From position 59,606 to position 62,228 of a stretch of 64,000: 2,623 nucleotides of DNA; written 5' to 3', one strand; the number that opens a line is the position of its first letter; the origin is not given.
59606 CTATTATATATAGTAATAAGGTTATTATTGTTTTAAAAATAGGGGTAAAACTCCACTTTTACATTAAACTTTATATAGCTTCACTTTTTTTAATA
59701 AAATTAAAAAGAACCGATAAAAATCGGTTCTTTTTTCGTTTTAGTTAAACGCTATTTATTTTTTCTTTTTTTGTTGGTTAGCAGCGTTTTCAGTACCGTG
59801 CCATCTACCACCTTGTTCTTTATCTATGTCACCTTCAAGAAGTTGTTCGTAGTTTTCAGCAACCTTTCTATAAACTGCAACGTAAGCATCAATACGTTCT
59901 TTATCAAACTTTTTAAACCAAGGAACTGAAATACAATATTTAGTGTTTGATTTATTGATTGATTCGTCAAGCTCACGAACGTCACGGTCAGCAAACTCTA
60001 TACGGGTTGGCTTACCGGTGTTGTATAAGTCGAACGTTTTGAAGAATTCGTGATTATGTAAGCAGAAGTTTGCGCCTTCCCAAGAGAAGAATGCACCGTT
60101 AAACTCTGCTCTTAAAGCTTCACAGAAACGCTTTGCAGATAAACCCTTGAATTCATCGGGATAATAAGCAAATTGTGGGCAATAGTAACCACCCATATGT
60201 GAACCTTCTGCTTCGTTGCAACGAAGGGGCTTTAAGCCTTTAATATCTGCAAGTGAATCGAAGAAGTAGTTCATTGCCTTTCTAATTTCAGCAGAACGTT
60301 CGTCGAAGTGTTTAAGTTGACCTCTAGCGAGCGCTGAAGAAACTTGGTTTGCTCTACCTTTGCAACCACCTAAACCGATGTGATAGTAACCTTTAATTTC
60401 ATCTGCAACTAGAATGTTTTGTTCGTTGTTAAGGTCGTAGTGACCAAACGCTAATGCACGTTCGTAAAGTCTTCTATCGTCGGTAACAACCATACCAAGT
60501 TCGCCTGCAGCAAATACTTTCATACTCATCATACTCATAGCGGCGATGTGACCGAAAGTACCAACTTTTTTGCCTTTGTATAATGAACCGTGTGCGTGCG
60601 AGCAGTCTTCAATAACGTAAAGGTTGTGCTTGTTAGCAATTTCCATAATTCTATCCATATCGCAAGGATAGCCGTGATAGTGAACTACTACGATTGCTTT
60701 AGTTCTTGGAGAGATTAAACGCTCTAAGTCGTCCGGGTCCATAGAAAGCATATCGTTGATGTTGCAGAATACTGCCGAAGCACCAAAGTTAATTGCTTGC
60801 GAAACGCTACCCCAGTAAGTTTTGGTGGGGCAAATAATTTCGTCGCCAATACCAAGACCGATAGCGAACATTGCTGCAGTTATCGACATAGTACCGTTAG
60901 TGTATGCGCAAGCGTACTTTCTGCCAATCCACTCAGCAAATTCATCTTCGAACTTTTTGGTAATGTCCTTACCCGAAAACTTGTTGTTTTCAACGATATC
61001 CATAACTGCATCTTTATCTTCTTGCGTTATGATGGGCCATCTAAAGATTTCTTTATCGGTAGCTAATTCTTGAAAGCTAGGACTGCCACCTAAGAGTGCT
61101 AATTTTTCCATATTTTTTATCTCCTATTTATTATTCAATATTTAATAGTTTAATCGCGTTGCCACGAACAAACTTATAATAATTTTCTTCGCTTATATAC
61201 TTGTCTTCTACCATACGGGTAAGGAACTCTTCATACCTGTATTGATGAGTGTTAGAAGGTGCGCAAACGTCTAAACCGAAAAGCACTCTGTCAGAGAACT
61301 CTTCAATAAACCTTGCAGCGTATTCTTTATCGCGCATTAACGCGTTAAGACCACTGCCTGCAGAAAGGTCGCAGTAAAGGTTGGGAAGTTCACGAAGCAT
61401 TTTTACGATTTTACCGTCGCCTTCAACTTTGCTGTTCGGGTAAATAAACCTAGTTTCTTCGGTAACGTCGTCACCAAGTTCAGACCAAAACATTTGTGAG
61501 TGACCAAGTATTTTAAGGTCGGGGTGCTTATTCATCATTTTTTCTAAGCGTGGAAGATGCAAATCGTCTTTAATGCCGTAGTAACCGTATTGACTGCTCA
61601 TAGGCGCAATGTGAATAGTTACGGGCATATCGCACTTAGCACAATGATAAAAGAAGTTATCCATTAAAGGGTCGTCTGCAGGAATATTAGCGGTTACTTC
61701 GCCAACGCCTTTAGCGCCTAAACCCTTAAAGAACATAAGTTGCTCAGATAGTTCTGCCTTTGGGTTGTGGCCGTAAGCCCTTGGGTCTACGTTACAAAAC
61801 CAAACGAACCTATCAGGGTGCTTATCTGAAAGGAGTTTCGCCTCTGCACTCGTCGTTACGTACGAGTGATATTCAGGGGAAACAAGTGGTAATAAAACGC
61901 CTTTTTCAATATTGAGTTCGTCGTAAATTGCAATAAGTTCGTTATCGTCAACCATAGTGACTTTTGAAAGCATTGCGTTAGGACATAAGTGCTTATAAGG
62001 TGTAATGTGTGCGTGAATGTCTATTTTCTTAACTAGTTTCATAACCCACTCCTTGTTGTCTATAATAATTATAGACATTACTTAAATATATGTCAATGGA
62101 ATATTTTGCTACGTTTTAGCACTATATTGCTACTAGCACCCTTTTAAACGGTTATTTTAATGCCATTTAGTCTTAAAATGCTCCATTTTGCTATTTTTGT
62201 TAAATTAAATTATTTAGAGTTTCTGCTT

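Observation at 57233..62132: Tandem duplication of a promoter-amidohydrolase-aminotransferase cassette with mosaic identity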

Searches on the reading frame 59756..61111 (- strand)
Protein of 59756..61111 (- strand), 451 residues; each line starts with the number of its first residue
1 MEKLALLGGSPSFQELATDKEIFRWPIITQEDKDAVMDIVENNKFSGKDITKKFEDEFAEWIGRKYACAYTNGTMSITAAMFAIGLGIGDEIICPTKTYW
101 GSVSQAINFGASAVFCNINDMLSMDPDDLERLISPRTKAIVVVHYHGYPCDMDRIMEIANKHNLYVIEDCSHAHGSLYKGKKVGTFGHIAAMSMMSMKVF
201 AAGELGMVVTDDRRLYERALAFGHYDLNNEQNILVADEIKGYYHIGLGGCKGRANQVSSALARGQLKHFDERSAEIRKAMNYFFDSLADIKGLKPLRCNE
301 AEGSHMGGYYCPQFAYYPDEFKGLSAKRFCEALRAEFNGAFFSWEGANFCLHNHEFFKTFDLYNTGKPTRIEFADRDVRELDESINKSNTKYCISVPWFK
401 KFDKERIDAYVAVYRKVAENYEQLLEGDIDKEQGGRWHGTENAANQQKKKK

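Call 5: search_protein_families(library=pfam, proteins=[window:59756-61111:-])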
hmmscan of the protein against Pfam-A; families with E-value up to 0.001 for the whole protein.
window:59756-61111:- (451 aa): 4 families
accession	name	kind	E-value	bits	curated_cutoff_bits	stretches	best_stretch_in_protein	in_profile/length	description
PF01041.23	DegT_DnrJ_EryC1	-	2.4e-69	234.7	19.8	1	27-304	2-272/360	DegT/DnrJ/EryC1/StrS aminotransferase family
PF00155.27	Aminotran_1_2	-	1.8e-08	34.4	19.7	1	37-293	30-295/361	Aminotransferase class I and II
PF01053.26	Cys_Met_Meta_PP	-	1e-05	24.7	27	1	51-180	54-184/381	Cys/Met metabolism PLP-dependent enzyme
PF00266.25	Aminotran_5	-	2.1e-05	24.1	21.5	1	49-174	43-180/371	Aminotransferase class-V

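Call 10: search_protein_families(library=ncbifam, proteins=[window:59756-61111:-], max_evalue=0.01)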
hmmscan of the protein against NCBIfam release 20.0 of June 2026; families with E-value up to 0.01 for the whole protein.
window:59756-61111:- (451 aa): 29 families (the best 25 are shown)
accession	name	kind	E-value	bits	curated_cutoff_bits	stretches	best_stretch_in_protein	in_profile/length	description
TIGR03588.1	PseC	equivalog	3.3e-51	174.4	423.5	1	27-298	8-287/380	UDP-4-amino-4,6-dideoxy-N-acetyl-beta-L-altrosamine transaminase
NF008687.0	PRK11706.1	equivalog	4.2e-45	154.1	375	1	23-293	4-273/375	dTDP-4-amino-4,6-dideoxygalactose transaminase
NF008658.2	PRK11658.1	equivalog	8.3e-43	146.5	631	1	23-339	7-319/379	UDP-4-amino-4-deoxy-L-arabinose aminotransferase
TIGR04181.1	NHT_00031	hypoth_equivalog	5.5e-39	134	420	1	25-299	5-288/359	LegC family aminotransferase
TIGR02379.1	ECA_wecE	subfamily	1.1e-38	133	434.85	1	23-291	4-272/376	dTDP-4-amino-4,6-dideoxy-D-glucose transaminase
TIGR04427.1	PLP_DesI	equivalog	1.7e-34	119.6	650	1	2-302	6-292/390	dTDP-4-dehydro-6-deoxyglucose aminotransferase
NF011936.0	PRK15407.1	equivalog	3.1e-31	108.5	423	1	28-218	44-243/440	lipopolysaccharide biosynthesis protein RfbH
NF041364.1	GntC_guanitoxin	equivalog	7.6e-07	28.3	415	1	71-173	66-177/356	guanitoxin biosynthesis PLP-dependent (S)-gamma-hydroxy-L-arginine cyclodehydratase GntC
NF006230.0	PRK08363.1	equivalog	1.7e-06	27.1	534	1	76-293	104-318/398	alanine aminotransferase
NF004650.0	PRK05994.1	equivalog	4e-06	25.9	667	1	67-184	81-199/427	O-acetylhomoserine aminocarboxypropyltransferase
NF004621.0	PRK05957.1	equivalog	8.8e-06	24.7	498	1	72-172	97-202/389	pyridoxal phosphate-dependent aminotransferase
NF005744.0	PRK07568.1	subfamily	1.1e-05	24.5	389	1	73-191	97-222/398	pyridoxal phosphate-dependent aminotransferase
TIGR01326.1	OAH_OAS_sulfhy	subfamily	6e-05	21.9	495.1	1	54-184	62-193/418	O-acetylhomoserine aminocarboxypropyltransferase/cysteine synthase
NF006096.0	PRK08248.1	equivalog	7.4e-05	21.5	726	1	51-184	66-200/431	homocysteine synthase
NF043007.1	CysBLyMetC_Staph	equivalog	0.00012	21.1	700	1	46-169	48-171/378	cystathionine beta-lyase MetC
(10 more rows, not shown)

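Call 24: find_encoding_contigs(protein=window:59756-61111:-, flank=6000, max_places=10)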
Protein window:59756-61111:- (451 aa): 3 contigs read that carry it; 1 place shown.
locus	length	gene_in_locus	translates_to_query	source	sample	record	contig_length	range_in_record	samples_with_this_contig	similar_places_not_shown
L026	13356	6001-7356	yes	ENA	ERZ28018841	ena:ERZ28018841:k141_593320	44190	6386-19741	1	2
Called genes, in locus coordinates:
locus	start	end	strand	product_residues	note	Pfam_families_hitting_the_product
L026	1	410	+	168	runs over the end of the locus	PF00857:Isochorismatase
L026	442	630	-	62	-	PF12844:HTH_19, PF13560:HTH_31, PF01381:HTH_3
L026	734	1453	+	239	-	-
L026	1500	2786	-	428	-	PF03553:Na_H_antiporter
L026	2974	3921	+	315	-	PF00389:2-Hacid_dh, PF02826:2-Hacid_dh_C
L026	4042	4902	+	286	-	PF02311:AraC_binding (weak), PF00165:HTH_AraC, PF12833:HTH_18, PF00165:HTH_AraC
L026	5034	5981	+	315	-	PF04909:Amidohydro_2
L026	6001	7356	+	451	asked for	PF00155:Aminotran_1_2, PF01041:DegT_DnrJ_EryC1, PF00266:Aminotran_5 (faint), PF01053:Cys_Met_Meta_PP (weak)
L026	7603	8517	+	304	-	PF04909:Amidohydro_2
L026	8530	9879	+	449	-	PF00155:Aminotran_1_2 (weak), PF00266:Aminotran_5 (weak), PF01041:DegT_DnrJ_EryC1, PF01053:Cys_Met_Meta_PP (weak)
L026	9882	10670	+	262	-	PF04951:Peptidase_M55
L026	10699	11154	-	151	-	PF02664:LuxS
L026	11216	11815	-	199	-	PF00702:Hydrolase, PF12710:HAD (weak)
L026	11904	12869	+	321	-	PF01613:Flavin_Reduct (faint)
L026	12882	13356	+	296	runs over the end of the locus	PF04909:Amidohydro_2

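Call 25: find_homologous_proteins(query=window:59756-61111:-, max_evalue=1e-50)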
Query window:59756-61111:- (451 aa): 3942 proteins with E <= 1e-50 among 8000 candidates; the best 120 are listed.
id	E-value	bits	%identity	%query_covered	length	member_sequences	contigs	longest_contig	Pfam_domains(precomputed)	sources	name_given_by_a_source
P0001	0.0e+0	1047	99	100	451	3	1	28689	PF00155.28,PF00266.26,PF01053.27,PF01041.24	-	-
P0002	1.5e-244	830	78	99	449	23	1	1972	PF00155.28,PF01053.27,PF01041.24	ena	-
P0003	6.1e-232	788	74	100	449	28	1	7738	PF00155.28,PF01053.27,PF01041.24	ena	-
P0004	1.3e-231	787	73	100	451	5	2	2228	PF00155.28,PF00266.26,PF01053.27,PF01041.24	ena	-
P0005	1.3e-228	778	73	100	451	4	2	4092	PF00155.28,PF01053.27,PF01041.24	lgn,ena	-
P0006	4.5e-228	776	73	100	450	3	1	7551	PF00155.28,PF00266.26,PF01053.27,PF01041.24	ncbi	-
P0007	7.3e-228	775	73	100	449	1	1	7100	PF00155.28,PF00266.26,PF01053.27,PF01041.24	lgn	-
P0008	2.1e-227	774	72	100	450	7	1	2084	PF00155.28,PF00266.26,PF01053.27,PF01041.24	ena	-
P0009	7.3e-227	772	73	100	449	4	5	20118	PF00155.28,PF00266.26,PF01053.27,PF01041.24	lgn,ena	-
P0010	9.4e-227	771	73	100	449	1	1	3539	PF00155.28,PF00266.26,PF01053.27,PF01041.24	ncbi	-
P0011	2.1e-225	767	72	100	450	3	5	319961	PF00155.28,PF01041.24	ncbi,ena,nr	ncbi:MAG: aminotransferase class I/II-fold pyridoxal phosphate-dependent enzyme [Clostridia bacteriu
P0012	7.6e-224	762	72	100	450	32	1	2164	PF00155.28,PF01041.24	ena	-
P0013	2.6e-223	760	72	100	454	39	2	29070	PF00155.28,PF01053.27,PF01041.24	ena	-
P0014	3.5e-223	760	71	100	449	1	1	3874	PF00155.28,PF01053.27,PF01041.24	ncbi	-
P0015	4.8e-221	753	72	99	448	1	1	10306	PF01053.27,PF01041.24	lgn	-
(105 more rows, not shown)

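Call 26: find_encoding_contigs(protein=P0001, flank=6000, max_places=10)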
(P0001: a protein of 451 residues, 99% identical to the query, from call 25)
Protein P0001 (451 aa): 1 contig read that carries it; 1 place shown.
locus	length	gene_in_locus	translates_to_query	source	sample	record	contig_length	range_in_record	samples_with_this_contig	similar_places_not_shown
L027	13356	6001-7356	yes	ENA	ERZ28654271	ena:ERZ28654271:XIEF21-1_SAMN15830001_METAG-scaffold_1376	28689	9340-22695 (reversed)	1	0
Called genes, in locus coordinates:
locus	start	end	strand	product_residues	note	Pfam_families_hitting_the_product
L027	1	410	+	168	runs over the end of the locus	PF00857:Isochorismatase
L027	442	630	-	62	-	PF12844:HTH_19, PF13560:HTH_31, PF01381:HTH_3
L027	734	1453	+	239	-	-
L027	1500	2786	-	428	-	PF03553:Na_H_antiporter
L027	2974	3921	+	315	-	PF00389:2-Hacid_dh, PF02826:2-Hacid_dh_C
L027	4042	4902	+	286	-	PF02311:AraC_binding (weak), PF00165:HTH_AraC, PF12833:HTH_18, PF00165:HTH_AraC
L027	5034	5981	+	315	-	PF04909:Amidohydro_2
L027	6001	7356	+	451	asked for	PF00155:Aminotran_1_2 (weak), PF01041:DegT_DnrJ_EryC1, PF00266:Aminotran_5 (faint), PF01053:Cys_Met_Meta_PP (weak)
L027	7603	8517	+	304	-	PF04909:Amidohydro_2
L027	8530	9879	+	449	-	PF00155:Aminotran_1_2 (weak), PF00266:Aminotran_5 (weak), PF01041:DegT_DnrJ_EryC1, PF01053:Cys_Met_Meta_PP (weak)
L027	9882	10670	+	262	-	PF04951:Peptidase_M55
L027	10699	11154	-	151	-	PF02664:LuxS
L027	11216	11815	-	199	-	PF00702:Hydrolase, PF12710:HAD (weak)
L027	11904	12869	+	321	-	PF01613:Flavin_Reduct (faint)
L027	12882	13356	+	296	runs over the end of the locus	PF04909:Amidohydro_2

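Call 27: find_encoding_contigs(protein=P0002, flank=6000, max_places=6)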
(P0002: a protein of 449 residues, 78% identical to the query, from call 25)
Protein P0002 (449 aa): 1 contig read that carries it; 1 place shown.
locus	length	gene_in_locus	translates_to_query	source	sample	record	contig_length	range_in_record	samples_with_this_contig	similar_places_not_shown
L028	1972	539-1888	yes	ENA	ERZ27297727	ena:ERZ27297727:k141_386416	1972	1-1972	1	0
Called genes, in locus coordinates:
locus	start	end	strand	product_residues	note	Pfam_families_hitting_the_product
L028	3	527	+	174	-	?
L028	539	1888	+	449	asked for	PF00155:Aminotran_1_2 (weak), PF01041:DegT_DnrJ_EryC1, PF01053:Cys_Met_Meta_PP (weak)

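Call 32: list_cluster_members(proteins=[window:59756-61111:-, window:57233-58582:-, window:58595-59509:-, window:61131-62078:-])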
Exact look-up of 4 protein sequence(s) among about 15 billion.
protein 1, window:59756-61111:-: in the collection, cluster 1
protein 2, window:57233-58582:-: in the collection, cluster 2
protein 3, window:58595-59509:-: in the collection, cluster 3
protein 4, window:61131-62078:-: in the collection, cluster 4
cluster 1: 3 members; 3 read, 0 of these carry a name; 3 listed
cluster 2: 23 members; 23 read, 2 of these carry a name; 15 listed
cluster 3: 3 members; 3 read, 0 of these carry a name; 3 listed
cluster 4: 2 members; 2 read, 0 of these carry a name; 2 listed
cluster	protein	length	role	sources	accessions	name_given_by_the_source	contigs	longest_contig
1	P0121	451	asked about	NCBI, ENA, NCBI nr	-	-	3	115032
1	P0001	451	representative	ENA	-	-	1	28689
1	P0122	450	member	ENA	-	-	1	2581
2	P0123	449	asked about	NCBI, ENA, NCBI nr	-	-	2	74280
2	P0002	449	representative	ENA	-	-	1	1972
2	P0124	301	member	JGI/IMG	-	dTDP-4-amino-4,6-dideoxygalactose transaminase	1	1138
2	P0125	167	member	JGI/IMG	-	dTDP-4-amino-4,6-dideoxygalactose transaminase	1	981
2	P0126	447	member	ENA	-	-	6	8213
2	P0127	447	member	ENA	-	-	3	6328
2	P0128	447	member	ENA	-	-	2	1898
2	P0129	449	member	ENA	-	-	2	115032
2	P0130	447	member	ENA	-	-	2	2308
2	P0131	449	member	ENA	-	-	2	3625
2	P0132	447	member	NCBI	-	-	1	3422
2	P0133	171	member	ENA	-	-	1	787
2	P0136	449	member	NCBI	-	-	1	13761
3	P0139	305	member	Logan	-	-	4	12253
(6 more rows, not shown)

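Call 34: find_encoding_contigs(protein=P0129, flank=7000, max_places=6)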
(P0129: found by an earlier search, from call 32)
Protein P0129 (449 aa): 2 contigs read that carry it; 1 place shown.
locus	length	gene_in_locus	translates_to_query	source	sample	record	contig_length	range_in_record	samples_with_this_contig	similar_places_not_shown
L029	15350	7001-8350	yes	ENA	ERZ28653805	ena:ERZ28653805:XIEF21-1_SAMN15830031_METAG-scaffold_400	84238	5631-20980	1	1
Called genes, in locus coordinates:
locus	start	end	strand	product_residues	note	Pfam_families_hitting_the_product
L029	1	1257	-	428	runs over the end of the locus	PF03553:Na_H_antiporter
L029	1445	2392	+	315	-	PF00389:2-Hacid_dh, PF02826:2-Hacid_dh_C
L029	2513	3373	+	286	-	PF02311:AraC_binding (weak), PF00165:HTH_AraC, PF12833:HTH_18, PF00165:HTH_AraC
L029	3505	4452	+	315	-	PF04909:Amidohydro_2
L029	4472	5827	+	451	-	PF00155:Aminotran_1_2, PF01041:DegT_DnrJ_EryC1, PF00266:Aminotran_5 (faint), PF01053:Cys_Met_Meta_PP (weak)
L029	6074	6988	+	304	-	PF04909:Amidohydro_2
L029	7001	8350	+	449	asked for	PF00155:Aminotran_1_2, PF00266:Aminotran_5 (weak), PF01041:DegT_DnrJ_EryC1, PF01053:Cys_Met_Meta_PP (weak)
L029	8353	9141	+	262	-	PF04951:Peptidase_M55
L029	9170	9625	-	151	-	PF02664:LuxS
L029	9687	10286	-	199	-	PF00702:Hydrolase, PF12710:HAD (weak)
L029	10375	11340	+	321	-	PF01613:Flavin_Reduct (faint)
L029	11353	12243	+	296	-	PF04909:Amidohydro_2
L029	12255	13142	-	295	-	PF02311:AraC_binding, PF00165:HTH_AraC (faint), PF12833:HTH_18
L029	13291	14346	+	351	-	PF01408:GFO_IDH_MocA, PF22725:GFO_IDH_MocA_C3, PF02894:GFO_IDH_MocA_C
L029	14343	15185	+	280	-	-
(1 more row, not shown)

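Call 35: find_encoding_contigs(protein=P0122, flank=3000, max_places=6)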
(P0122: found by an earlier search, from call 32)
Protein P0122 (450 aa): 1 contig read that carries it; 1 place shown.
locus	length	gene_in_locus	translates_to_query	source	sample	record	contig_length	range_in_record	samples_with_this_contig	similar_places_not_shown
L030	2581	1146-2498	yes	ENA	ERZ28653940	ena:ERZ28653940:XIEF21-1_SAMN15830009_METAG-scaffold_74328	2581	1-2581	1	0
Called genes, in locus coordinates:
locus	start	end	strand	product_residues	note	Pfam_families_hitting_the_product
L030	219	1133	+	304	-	PF04909:Amidohydro_2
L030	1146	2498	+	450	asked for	PF00155:Aminotran_1_2 (weak), PF00266:Aminotran_5 (weak), PF01041:DegT_DnrJ_EryC1, PF01053:Cys_Met_Meta_PP (weak)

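Call 38: find_encoding_contigs(protein=P0139, flank=7000, max_places=4)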
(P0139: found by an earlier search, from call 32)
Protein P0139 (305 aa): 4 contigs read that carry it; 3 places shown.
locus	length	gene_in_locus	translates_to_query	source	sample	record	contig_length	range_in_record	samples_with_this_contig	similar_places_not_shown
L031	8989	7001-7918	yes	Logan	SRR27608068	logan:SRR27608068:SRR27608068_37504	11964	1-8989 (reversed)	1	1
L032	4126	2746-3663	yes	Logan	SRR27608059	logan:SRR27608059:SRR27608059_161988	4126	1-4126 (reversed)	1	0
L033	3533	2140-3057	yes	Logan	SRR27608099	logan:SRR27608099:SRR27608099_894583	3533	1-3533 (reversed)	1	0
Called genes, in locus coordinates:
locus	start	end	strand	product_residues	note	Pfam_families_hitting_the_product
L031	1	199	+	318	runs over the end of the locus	PF03547:Mem_trans, PF01758:SBF (weak)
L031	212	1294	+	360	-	PF14607:GxDLY, PF14606:Lipase_GDSL_3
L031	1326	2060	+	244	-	PF16227:DUF4886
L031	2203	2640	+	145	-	PF04397:LytTR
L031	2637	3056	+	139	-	PF11457:DUF3021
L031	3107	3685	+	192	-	PF02659:Mntp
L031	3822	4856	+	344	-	PF03601:Cons_hypoth698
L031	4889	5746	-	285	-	PF02588:YitT_membrane, PF10035:DUF2179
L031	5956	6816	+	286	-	PF00165:HTH_AraC, PF12833:HTH_18, PF00165:HTH_AraC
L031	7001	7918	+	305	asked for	PF04909:Amidohydro_2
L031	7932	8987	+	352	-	?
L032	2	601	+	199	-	?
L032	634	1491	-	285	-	PF02588:YitT_membrane, PF10035:DUF2179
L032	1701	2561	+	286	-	PF00165:HTH_AraC, PF12833:HTH_18, PF00165:HTH_AraC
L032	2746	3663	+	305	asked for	PF04909:Amidohydro_2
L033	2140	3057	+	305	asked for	PF04909:Amidohydro_2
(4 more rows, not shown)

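Call 39: find_encoding_contigs(protein=P0136, flank=7000, max_places=4)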
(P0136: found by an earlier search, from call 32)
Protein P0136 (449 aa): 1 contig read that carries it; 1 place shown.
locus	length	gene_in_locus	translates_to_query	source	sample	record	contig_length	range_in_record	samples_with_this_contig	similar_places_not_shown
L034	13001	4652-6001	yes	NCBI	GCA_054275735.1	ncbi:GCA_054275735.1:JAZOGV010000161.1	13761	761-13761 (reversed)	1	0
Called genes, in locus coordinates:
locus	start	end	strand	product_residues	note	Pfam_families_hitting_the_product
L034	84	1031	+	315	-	PF00389:2-Hacid_dh, PF02826:2-Hacid_dh_C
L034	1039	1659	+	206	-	PF16255:Lipase_GDSL_lke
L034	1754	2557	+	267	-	-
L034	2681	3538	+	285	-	PF00165:HTH_AraC, PF12833:HTH_18, PF00165:HTH_AraC (weak)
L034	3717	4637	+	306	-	PF04909:Amidohydro_2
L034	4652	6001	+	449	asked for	PF00155:Aminotran_1_2 (weak), PF00266:Aminotran_5 (weak), PF01041:DegT_DnrJ_EryC1, PF01053:Cys_Met_Meta_PP (weak)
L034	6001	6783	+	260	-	PF04951:Peptidase_M55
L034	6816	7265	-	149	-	PF02664:LuxS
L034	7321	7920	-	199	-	PF00702:Hydrolase, PF12710:HAD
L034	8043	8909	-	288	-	PF02311:AraC_binding, PF07883:Cupin_2 (faint), PF00165:HTH_AraC (weak), PF12833:HTH_18, PF00165:HTH_AraC (weak)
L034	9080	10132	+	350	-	PF01408:GFO_IDH_MocA, PF22725:GFO_IDH_MocA_C3, PF02894:GFO_IDH_MocA_C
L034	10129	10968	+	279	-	PF01408:GFO_IDH_MocA (weak)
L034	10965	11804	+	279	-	PF01261:AP_endonuc_2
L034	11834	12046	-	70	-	PF12844:HTH_19, PF13560:HTH_31, PF01381:HTH_3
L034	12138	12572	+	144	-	-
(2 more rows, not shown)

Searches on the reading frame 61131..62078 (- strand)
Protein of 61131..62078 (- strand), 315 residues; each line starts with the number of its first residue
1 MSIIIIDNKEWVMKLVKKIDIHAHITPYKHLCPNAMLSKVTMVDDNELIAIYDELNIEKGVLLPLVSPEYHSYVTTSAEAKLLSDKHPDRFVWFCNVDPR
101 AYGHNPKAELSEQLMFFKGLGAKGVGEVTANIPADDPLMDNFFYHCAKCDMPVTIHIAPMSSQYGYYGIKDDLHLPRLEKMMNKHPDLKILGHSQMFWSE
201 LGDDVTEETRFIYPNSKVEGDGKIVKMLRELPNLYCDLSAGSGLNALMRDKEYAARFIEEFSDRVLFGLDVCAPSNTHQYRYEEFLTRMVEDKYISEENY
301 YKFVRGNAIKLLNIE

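Call 5: search_protein_families(library=pfam, proteins=[window:61131-62078:-])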
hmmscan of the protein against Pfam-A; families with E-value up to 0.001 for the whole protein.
window:61131-62078:- (315 aa): 1 family
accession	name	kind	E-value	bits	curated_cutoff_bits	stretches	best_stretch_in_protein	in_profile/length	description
PF04909.20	Amidohydro_2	-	6.7e-16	59.3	26.4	1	83-313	72-288/289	Amidohydrolase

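Call 10: search_protein_families(library=ncbifam, proteins=[window:61131-62078:-], max_evalue=0.01)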
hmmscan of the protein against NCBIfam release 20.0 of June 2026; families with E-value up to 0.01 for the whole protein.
window:61131-62078:- (315 aa): 0 families
